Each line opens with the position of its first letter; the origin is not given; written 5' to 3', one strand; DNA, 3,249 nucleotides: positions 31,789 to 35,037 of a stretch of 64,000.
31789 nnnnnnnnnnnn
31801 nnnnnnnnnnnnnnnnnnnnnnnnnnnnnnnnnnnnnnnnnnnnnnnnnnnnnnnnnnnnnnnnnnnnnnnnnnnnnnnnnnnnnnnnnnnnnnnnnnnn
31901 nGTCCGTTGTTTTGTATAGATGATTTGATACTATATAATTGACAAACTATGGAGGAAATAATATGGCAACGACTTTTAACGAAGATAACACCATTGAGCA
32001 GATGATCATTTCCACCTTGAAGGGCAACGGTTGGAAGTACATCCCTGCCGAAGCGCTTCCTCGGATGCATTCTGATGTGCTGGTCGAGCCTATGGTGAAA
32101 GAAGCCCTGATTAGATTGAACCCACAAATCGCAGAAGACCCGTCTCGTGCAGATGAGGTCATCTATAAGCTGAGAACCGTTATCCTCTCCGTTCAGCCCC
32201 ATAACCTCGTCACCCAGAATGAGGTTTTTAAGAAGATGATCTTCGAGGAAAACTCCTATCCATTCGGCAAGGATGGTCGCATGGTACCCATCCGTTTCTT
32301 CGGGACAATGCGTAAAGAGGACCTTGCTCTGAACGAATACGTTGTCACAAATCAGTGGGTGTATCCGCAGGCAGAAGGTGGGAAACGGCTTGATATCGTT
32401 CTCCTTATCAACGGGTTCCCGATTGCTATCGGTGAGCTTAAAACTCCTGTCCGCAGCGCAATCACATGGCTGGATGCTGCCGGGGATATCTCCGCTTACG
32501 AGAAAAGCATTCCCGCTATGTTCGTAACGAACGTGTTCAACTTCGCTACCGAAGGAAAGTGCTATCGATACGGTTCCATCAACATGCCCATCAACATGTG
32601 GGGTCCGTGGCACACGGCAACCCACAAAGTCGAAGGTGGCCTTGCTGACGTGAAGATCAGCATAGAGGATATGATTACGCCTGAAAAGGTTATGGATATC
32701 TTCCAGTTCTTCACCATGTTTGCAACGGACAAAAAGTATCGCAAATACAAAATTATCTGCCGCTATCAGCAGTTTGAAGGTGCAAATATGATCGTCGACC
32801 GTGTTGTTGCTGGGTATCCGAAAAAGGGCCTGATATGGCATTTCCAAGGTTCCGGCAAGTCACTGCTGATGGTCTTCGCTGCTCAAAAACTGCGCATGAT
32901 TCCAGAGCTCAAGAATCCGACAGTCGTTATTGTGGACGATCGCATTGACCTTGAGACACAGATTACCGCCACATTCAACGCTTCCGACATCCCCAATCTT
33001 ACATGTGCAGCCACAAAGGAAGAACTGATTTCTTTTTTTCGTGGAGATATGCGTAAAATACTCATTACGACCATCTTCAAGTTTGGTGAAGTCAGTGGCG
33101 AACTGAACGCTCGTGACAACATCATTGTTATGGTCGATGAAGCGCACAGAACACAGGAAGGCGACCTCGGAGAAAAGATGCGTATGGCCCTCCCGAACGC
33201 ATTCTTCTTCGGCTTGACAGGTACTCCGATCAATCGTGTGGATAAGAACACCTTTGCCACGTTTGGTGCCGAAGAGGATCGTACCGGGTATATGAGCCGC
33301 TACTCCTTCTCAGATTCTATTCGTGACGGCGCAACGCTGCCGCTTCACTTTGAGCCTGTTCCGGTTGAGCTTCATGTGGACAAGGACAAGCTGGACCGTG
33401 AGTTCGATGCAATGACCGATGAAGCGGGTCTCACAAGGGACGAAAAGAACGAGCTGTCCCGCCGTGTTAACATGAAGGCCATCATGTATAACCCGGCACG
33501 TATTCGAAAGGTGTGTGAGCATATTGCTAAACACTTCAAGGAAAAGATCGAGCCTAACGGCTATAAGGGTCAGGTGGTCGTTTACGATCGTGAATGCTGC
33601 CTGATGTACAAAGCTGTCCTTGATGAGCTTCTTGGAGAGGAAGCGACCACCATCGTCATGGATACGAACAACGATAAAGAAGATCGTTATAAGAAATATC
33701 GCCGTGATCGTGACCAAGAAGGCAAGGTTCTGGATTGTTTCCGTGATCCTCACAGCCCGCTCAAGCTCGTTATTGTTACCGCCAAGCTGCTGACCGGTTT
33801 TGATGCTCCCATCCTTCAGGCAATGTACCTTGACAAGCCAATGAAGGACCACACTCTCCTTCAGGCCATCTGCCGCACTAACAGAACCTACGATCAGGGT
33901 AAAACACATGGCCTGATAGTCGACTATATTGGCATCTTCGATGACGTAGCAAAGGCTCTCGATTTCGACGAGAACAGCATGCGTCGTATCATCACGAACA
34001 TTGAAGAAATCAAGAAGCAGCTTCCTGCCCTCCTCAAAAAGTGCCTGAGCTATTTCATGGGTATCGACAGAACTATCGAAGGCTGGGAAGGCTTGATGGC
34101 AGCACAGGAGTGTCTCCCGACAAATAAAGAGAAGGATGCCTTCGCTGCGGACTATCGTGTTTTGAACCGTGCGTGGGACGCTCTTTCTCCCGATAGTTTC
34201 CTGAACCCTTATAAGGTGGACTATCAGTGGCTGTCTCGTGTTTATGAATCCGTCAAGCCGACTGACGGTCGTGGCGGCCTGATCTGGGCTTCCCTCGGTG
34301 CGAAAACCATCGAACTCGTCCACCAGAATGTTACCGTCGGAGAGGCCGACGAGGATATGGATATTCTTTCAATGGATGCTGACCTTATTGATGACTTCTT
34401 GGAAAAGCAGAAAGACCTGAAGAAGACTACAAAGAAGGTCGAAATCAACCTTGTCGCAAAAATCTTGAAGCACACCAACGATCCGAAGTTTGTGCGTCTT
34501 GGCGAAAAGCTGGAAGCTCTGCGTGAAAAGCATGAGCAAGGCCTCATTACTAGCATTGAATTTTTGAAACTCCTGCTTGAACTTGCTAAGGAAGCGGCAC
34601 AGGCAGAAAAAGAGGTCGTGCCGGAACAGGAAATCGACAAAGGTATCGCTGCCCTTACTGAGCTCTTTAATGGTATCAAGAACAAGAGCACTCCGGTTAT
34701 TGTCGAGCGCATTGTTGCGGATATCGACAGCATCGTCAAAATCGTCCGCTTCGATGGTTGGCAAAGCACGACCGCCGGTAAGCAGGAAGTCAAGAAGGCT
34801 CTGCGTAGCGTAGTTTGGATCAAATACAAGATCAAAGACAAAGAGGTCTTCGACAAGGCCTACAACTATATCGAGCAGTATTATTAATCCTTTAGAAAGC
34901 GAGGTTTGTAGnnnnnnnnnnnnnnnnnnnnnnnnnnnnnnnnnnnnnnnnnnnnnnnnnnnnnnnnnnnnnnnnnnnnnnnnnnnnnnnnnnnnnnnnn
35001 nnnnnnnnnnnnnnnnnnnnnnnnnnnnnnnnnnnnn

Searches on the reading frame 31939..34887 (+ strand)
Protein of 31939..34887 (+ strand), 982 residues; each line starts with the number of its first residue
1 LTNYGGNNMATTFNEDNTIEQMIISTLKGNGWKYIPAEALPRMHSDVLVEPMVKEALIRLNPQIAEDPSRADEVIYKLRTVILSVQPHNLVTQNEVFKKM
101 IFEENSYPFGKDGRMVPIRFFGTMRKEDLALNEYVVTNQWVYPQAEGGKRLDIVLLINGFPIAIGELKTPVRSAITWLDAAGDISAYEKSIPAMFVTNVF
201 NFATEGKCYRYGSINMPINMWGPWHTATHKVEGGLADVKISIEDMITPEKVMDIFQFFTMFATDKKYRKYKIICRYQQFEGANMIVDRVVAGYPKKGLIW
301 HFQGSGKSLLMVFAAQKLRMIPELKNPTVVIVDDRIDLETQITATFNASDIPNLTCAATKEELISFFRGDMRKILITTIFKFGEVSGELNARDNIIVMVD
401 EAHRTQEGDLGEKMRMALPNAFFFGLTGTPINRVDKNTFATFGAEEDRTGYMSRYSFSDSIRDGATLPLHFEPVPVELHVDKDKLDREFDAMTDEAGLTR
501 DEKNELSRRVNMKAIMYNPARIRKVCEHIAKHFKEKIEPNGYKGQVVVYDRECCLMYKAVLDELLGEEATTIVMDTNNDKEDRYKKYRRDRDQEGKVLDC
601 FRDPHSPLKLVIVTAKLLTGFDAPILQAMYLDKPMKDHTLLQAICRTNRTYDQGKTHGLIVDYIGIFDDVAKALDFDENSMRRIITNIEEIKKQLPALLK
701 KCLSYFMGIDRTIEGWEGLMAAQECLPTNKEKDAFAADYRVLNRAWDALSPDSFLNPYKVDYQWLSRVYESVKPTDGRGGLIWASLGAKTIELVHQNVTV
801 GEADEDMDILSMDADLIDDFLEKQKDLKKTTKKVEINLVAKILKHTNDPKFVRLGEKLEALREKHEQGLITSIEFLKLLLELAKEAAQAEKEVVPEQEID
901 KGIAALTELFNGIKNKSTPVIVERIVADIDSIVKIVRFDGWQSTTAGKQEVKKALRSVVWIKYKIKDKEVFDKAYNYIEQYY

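Call 3: search_protein_families(library=pfam, proteins=[window:31939-34887:+])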
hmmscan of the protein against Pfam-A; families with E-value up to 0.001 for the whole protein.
window:31939-34887:+ (982 aa): 6 families
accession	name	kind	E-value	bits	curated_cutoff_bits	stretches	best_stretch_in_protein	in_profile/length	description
PF18766.7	SWI2_SNF2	-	5.2e-68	229.4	26.7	1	277-496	1-215/221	SWI2/SNF2 ATPase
PF22679.2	T1R_D3-like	-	2.1e-22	80.7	27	1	578-663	77-156/158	Type I restriction enzyme subunit R domain 3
PF04313.20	HSDR_N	-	6.6e-22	78.8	25.1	1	13-213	2-191/198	Type I restriction enzyme R protein N terminus (HSDR_N)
PF04851.21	ResIII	-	1.7e-14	54.5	22.5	1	275-431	5-163/164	Type III restriction enzyme, res subunit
PF11867.13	T1RH-like_C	-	0.00027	20.9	26.8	1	721-892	52-233/329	Type I restriction enzyme HindI endonuclease subunit-like, C-terminal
PF00270.35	DEAD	-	0.00058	20.1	26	0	304-431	24-161/167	DEAD/DEAH box helicase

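Call 4: search_protein_families(library=padloc, proteins=[window:31939-34887:+])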
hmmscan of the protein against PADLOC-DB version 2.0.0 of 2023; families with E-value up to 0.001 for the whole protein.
window:31939-34887:+ (982 aa): 8 families
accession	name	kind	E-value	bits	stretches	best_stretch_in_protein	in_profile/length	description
PDLC03040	REase_I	-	1.2e-123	412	1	12-901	4-936/1029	Type I restriction enzyme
PDLC03044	REase_I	-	2.3e-62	209.3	2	132-548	117-537/1034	Type I restriction enzyme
PDLC03041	REase_I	-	1.8e-57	193.1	2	247-575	289-623/1099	Type I restriction enzyme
PDLC03048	REase_I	-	1.2e-48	163.9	2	17-547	7-510/976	Type I restriction enzyme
PDLC03046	REase_I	-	2.5e-28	96.5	3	608-667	674-732/1025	Type I restriction enzyme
PDLC03045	REase_I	-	3.1e-21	73.1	2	296-467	286-464/995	Type I restriction enzyme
PDLC02704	PbeA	-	9e-07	25.7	1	303-683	279-663/682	PbeA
PDLC03047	REase_I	-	1.5e-06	24.2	1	273-668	343-727/1107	Type I restriction enzyme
